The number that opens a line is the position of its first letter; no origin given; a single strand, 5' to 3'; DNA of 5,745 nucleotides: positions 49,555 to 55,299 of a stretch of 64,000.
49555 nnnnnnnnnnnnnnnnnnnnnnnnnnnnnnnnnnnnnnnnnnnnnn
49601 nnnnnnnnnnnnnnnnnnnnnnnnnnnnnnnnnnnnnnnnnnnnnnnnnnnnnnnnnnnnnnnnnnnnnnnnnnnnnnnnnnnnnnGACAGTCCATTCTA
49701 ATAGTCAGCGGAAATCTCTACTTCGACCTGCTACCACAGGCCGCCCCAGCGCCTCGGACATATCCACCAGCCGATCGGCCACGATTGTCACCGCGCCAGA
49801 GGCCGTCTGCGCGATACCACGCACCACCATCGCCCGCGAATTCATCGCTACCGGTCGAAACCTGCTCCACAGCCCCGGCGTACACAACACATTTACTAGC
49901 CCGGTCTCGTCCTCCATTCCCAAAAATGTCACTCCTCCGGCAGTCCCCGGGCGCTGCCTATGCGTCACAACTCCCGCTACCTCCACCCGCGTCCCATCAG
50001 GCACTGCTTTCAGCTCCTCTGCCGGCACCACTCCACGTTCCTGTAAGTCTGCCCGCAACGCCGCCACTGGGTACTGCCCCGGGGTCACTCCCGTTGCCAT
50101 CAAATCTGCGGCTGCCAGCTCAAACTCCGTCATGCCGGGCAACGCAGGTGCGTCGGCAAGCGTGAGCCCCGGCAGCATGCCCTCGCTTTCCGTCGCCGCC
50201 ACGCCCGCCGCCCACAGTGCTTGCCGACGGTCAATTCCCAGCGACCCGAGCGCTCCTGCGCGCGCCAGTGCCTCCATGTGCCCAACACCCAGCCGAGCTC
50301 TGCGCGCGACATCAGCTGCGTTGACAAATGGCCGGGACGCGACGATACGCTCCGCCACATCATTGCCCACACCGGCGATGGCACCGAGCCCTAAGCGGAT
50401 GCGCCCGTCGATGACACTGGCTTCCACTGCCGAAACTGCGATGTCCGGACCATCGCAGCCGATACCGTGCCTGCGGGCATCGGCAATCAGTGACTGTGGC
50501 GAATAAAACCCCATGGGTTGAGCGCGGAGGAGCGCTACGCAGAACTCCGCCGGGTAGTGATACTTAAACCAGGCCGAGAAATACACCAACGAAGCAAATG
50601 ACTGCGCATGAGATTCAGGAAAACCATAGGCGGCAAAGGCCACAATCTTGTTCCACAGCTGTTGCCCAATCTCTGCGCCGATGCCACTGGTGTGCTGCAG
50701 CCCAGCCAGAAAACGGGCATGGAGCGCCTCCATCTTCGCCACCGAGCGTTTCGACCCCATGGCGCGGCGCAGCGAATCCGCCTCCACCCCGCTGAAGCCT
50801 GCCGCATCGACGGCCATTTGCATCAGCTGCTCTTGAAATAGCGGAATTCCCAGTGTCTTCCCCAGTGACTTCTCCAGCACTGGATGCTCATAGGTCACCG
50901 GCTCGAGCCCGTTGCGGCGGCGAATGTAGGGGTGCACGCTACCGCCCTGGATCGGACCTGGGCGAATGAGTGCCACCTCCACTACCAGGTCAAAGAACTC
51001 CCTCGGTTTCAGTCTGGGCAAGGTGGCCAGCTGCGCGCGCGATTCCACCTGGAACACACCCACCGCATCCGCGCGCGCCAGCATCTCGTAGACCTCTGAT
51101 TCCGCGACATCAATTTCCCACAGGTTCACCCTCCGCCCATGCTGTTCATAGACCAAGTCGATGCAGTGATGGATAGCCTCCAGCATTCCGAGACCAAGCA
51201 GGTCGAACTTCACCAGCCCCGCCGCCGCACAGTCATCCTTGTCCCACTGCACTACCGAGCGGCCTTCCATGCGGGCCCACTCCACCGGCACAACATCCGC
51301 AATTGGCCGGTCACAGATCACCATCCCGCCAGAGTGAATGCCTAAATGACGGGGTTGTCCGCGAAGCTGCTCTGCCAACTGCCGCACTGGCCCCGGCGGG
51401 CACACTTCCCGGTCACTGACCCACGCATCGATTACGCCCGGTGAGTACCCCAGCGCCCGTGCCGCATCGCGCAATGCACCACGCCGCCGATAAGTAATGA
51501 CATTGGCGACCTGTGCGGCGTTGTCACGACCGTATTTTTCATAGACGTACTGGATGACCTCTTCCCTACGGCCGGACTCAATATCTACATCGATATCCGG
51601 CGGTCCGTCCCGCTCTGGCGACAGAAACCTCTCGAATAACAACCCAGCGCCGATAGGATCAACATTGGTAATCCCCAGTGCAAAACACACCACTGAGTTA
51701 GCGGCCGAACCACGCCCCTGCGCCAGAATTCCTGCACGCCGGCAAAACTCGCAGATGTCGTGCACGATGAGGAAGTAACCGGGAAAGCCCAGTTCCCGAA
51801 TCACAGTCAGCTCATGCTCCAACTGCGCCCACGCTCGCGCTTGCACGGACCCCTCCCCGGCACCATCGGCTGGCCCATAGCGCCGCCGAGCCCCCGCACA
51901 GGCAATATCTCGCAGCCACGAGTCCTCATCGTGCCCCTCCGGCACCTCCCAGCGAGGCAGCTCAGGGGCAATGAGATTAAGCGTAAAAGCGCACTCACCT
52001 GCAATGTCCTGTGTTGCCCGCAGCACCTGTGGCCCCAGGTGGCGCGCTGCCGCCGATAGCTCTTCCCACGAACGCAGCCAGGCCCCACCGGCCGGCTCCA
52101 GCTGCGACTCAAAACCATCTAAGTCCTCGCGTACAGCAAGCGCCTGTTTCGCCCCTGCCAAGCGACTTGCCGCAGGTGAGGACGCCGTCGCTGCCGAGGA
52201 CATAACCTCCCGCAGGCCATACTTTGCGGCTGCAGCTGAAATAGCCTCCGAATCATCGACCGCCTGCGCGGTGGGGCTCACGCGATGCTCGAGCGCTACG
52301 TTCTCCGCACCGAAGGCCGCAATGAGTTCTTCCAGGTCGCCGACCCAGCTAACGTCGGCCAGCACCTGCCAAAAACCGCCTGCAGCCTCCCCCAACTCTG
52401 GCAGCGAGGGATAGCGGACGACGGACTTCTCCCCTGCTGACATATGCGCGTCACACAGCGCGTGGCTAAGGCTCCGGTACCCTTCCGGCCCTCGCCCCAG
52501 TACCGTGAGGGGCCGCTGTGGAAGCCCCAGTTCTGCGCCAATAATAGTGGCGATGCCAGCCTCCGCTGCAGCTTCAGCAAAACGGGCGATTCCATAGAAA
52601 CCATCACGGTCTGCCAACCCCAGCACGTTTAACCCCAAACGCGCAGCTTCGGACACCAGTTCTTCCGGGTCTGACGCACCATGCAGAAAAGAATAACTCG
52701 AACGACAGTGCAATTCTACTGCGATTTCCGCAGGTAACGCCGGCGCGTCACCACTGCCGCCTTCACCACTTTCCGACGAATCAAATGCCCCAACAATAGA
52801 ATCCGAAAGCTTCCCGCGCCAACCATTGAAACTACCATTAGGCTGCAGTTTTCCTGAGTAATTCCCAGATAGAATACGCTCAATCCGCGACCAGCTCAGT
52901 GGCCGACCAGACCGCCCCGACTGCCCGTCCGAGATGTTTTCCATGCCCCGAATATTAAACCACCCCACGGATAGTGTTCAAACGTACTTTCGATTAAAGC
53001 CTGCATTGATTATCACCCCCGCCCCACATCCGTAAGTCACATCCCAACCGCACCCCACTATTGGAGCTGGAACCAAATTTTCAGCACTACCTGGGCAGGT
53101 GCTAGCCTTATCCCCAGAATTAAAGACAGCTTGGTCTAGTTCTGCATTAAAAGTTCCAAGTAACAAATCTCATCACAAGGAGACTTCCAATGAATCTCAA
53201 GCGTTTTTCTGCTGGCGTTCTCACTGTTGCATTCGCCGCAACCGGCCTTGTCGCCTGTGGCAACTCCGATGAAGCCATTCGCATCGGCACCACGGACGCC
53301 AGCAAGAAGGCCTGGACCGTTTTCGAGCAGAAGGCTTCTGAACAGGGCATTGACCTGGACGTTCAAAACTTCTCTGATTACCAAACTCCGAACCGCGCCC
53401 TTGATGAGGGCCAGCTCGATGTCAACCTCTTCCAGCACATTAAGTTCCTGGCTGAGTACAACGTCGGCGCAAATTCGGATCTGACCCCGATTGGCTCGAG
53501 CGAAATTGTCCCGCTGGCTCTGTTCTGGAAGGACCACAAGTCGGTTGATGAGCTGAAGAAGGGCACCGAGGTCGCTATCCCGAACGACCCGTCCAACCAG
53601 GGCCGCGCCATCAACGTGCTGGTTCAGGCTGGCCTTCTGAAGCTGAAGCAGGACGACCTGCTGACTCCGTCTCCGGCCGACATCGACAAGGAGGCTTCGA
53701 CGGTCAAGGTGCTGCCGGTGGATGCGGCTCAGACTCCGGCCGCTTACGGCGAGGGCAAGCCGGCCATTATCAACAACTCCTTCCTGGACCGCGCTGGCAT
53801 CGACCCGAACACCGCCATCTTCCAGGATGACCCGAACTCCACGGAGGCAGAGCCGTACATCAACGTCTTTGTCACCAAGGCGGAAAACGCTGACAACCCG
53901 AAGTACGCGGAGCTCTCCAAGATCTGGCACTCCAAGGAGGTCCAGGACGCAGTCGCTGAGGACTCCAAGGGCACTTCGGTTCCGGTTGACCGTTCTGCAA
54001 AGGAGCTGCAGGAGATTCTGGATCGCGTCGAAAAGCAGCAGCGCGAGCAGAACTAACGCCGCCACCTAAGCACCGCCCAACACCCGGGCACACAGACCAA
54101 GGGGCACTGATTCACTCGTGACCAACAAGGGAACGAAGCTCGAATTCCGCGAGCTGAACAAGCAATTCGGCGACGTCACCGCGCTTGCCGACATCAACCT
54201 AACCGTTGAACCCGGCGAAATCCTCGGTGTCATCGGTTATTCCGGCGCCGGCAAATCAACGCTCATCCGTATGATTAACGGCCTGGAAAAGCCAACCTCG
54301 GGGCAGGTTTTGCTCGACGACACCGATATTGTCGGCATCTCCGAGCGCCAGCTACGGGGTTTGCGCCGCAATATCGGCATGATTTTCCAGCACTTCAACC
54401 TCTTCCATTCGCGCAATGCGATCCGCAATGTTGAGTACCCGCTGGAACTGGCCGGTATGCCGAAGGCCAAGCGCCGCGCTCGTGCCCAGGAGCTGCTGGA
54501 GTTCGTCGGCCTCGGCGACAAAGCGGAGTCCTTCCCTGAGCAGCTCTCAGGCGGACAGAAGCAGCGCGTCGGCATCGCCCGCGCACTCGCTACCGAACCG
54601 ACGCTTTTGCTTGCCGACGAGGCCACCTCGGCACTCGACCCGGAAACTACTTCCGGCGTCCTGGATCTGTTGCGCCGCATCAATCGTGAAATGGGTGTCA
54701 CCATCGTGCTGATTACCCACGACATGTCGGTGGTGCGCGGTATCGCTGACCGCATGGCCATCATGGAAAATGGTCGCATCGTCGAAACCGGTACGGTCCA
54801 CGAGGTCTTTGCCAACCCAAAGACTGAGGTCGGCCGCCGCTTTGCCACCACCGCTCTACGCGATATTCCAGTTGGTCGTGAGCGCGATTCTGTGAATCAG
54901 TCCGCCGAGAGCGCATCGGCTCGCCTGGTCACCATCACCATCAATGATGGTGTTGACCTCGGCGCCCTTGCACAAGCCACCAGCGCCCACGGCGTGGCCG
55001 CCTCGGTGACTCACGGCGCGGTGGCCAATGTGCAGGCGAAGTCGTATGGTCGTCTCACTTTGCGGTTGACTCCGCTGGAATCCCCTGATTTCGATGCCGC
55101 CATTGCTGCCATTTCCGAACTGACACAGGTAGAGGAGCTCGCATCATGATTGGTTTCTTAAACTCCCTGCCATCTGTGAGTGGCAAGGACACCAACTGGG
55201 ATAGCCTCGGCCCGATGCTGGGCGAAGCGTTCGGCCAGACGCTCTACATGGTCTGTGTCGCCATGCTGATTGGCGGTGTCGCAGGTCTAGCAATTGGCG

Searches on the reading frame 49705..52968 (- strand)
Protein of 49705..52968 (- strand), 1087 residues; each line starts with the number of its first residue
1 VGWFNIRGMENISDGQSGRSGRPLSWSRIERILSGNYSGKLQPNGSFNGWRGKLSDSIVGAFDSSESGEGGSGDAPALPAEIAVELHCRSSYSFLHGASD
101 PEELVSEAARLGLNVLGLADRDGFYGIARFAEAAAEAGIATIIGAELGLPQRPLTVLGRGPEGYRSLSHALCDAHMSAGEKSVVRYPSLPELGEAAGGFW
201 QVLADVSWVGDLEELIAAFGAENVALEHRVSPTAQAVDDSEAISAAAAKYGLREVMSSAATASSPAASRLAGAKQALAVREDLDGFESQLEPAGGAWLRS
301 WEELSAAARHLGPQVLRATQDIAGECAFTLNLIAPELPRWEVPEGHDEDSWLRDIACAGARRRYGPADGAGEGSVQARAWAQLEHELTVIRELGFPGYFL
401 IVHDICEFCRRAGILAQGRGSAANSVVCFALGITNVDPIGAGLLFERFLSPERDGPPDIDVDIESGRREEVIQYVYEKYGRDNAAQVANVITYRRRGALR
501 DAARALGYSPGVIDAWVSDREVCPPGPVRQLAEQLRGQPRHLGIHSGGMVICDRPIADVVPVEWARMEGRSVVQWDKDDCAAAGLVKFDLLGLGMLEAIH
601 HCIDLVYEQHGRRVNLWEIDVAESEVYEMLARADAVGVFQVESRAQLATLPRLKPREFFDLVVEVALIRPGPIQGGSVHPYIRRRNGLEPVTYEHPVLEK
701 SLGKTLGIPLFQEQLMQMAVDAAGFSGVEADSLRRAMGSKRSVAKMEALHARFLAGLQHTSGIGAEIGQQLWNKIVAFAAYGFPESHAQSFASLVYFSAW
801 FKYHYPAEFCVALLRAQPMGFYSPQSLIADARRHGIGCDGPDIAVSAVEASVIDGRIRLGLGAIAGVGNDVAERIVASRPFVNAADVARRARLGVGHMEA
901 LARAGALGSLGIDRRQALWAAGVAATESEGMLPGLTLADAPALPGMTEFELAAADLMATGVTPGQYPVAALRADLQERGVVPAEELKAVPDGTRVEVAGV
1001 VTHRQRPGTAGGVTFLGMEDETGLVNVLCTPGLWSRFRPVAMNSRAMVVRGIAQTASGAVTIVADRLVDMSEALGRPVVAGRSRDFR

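Call 58: search_protein_families(library=pfam, proteins=[window:49705-52968:-], max_evalue=0.00001)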
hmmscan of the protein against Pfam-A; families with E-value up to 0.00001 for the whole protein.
window:49705-52968:- (1087 aa): 4 families
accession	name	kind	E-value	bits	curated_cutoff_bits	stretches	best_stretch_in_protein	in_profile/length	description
PF07733.18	DNA_pol3_alpha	-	8e-79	265.4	23.9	2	351-517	2-162/260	Bacterial DNA polymerase III alpha NTPase domain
PF17657.6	DNA_pol3_finger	-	9.7e-54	181.6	22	1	595-759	1-164/166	Bacterial DNA polymerase III alpha subunit finger domain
PF14579.12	HHH_6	-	1.3e-18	67.4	25.6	1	837-917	3-90/90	Helix-hairpin-helix motif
PF02811.25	PHP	-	2.2e-15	57.8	26.4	1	85-176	1-97/164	PHP domain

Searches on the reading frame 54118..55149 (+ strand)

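Call 58: search_protein_families(library=pfam, proteins=[window:54118-55149:+], max_evalue=0.00001)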
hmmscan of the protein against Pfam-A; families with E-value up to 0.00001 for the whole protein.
window:54118-55149:+ (343 aa): 2 families
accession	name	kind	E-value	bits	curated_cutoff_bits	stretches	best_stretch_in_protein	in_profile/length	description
PF00005.33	ABC_tran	-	1.4e-37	129.8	25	1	23-171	1-137/137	ABC transporter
PF09383.16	NIL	-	7.3e-06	26.2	24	0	281-335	14-67/73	NIL domain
